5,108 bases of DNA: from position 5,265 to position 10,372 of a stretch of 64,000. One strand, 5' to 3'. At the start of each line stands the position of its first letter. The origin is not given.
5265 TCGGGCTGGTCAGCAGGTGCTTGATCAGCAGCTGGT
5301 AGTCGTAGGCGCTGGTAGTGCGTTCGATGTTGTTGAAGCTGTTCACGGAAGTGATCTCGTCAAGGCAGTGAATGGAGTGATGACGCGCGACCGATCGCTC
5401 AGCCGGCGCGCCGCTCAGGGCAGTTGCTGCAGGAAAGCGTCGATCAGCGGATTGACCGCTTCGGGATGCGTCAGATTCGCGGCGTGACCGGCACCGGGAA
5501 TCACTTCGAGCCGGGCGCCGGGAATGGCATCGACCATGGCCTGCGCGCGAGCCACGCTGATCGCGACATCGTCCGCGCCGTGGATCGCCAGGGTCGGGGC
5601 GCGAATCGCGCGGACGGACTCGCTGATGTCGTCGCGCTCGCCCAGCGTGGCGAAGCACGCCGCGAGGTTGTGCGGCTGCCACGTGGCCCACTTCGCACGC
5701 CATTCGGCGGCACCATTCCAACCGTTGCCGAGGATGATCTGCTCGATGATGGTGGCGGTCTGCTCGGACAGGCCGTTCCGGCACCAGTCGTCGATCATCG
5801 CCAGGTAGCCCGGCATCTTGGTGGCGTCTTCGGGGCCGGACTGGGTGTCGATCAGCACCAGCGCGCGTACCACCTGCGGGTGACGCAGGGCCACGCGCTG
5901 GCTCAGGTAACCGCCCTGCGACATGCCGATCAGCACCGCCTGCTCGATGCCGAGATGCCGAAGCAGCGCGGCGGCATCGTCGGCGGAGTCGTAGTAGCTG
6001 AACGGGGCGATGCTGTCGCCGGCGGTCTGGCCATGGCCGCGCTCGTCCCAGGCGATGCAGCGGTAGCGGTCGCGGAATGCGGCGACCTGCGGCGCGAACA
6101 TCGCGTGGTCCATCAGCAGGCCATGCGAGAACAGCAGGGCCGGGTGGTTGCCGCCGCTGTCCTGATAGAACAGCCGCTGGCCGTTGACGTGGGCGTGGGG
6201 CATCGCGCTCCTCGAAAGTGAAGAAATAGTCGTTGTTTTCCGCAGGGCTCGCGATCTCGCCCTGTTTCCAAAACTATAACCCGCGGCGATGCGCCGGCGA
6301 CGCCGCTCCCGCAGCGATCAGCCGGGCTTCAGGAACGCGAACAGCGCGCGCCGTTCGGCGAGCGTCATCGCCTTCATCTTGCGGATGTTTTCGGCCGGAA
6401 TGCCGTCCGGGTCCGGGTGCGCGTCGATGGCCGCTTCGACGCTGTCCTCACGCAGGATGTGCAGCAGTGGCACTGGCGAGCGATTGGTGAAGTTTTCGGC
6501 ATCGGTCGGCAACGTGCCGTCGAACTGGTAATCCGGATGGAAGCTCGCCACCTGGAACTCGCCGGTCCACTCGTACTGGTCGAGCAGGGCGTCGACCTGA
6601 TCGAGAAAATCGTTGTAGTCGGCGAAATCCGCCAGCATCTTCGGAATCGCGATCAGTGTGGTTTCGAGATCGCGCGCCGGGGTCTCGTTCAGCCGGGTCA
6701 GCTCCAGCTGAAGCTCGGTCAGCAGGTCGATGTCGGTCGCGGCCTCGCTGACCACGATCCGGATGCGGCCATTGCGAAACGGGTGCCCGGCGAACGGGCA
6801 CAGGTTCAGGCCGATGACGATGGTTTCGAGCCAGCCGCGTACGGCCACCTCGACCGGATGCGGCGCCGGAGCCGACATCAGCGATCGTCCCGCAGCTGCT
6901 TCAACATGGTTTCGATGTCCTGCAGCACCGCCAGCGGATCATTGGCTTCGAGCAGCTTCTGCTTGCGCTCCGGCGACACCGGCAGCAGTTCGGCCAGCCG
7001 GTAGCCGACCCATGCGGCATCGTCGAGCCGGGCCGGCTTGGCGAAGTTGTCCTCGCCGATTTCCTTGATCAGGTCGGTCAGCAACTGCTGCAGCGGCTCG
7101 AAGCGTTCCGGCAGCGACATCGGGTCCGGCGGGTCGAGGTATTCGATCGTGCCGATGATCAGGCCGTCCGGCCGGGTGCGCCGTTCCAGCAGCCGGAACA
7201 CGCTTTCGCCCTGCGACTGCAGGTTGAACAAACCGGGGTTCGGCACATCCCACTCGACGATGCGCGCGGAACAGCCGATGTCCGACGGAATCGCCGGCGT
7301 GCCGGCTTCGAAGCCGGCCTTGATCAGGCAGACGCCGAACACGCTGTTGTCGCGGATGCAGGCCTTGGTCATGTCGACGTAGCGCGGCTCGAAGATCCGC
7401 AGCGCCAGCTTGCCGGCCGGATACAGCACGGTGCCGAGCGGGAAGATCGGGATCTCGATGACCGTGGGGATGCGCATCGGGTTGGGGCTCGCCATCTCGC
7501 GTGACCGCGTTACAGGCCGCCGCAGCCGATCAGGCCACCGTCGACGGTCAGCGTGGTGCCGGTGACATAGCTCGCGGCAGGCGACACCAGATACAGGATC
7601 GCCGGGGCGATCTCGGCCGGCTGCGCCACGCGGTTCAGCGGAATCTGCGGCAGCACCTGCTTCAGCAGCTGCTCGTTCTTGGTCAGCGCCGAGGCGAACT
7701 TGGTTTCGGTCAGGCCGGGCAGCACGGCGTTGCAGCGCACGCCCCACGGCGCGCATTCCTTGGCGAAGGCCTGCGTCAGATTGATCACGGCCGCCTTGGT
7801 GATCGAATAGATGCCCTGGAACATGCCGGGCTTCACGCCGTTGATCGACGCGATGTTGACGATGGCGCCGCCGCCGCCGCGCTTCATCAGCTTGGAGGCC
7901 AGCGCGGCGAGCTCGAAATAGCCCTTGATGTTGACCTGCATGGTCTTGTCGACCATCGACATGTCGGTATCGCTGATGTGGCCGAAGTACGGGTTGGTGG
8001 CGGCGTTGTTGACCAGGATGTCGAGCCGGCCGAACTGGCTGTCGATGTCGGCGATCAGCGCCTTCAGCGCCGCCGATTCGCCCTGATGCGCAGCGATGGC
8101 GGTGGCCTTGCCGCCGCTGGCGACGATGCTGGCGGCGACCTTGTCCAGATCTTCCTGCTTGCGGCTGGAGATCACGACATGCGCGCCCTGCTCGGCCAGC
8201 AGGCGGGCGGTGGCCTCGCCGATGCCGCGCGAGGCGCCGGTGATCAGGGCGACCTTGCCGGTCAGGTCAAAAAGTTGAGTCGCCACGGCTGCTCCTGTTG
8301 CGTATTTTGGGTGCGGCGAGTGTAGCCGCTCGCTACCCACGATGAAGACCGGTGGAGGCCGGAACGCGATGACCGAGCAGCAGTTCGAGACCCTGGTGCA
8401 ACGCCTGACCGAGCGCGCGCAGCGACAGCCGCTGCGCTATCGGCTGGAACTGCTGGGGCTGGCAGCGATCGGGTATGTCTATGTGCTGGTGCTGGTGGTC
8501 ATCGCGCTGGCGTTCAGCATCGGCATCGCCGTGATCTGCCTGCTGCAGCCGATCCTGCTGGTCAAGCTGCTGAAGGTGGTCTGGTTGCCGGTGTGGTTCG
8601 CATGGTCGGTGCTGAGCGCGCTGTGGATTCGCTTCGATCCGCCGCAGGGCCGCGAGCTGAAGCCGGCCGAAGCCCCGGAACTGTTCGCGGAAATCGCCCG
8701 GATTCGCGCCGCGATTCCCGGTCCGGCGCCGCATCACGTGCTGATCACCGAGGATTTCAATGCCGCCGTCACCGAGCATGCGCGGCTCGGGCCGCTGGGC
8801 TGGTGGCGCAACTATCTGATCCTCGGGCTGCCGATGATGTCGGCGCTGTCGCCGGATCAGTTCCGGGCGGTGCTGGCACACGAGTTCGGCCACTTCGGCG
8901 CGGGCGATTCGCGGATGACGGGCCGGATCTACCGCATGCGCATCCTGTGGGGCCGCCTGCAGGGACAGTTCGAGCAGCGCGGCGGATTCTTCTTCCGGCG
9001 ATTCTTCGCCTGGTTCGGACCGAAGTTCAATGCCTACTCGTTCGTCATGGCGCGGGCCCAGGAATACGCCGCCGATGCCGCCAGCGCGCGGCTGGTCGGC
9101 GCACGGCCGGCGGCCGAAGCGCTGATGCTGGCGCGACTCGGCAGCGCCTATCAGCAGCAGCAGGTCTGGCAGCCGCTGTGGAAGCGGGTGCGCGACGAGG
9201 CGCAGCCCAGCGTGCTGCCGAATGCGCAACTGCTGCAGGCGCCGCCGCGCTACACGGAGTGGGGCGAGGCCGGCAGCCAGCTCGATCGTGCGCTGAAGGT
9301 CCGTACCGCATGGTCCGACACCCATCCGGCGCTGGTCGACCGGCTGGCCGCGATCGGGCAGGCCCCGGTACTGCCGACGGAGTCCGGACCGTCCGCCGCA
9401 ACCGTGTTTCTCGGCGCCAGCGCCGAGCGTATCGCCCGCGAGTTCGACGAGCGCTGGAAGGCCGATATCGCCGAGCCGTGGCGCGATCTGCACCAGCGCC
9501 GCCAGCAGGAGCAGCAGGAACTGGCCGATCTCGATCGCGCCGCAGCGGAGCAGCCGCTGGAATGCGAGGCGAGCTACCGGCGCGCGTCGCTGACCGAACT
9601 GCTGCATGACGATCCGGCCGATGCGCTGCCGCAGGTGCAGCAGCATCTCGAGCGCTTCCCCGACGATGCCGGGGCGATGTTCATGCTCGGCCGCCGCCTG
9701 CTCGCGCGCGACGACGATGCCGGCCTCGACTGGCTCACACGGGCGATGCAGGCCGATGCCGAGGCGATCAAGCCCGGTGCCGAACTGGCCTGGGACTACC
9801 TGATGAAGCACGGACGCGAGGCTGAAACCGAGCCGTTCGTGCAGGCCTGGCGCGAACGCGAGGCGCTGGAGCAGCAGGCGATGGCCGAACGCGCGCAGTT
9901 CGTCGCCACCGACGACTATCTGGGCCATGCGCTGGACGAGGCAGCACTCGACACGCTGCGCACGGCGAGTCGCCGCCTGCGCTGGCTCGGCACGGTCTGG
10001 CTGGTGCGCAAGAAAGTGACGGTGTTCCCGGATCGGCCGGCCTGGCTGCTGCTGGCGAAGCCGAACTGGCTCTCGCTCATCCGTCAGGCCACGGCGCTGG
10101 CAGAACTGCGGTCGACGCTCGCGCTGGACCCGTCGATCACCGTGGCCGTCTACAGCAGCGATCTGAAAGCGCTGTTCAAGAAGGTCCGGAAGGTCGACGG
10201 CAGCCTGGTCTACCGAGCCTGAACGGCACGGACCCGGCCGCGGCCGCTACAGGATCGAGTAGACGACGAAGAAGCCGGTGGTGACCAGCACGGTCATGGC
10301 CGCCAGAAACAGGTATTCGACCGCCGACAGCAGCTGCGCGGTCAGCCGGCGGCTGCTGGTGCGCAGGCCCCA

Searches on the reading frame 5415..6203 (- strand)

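Call 90: search_protein_families(library=pfam, proteins=[window:5415-6203:-], max_evalue=0.00001)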
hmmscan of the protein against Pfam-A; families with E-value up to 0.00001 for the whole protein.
window:5415-6203:- (262 aa): 4 families
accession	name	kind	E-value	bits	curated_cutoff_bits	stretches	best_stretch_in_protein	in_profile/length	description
PF00561.26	Abhydrolase_1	-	2.1e-28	100.1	25.8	1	21-140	1-122/245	alpha/beta hydrolase fold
PF12697.13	Abhydrolase_6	-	1.4e-20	75.3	26.3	1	23-251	1-215/217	Alpha/beta hydrolase family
PF12146.15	Hydrolase_4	-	9.5e-19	68.1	27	1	22-241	6-233/239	Serine aminopeptidase, S33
PF03096.20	Ndr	-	8.2e-08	31.7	23.3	1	69-259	81-277/283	Ndr family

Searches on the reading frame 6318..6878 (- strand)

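Call 90: search_protein_families(library=pfam, proteins=[window:6318-6878:-], max_evalue=0.00001)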
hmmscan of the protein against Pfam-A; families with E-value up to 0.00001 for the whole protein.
window:6318-6878:- (186 aa): 1 family
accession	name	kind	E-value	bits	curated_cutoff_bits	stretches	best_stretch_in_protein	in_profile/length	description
PF07209.17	DUF1415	-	1.8e-62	210.5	26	1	11-176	4-169/171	Protein of unknown function (DUF1415)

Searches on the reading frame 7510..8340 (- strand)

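Call 90: search_protein_families(library=pfam, proteins=[window:7510-8340:-], max_evalue=0.00001)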
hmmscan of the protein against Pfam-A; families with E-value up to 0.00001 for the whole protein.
window:7510-8340:- (276 aa): 3 families
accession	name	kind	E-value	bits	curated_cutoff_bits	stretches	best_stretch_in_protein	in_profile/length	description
PF13561.12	adh_short_C2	-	5.6e-63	213.1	27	1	35-270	1-235/236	Enoyl-(Acyl carrier protein) reductase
PF00106.31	adh_short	-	7.1e-54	182.7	26.6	1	29-223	1-194/195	short chain dehydrogenase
PF08659.16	KR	-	1.2e-09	38.8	22.6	1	31-184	3-155/180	KR domain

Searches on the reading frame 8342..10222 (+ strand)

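Call 90: search_protein_families(library=pfam, proteins=[window:8342-10222:+], max_evalue=0.00001)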
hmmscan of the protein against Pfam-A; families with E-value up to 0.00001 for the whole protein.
window:8342-10222:+ (626 aa): 1 family
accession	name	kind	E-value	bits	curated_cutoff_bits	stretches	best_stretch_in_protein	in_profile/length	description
PF01435.24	Peptidase_M48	-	2.3e-12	47.5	20.3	1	158-338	48-182/186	Peptidase family M48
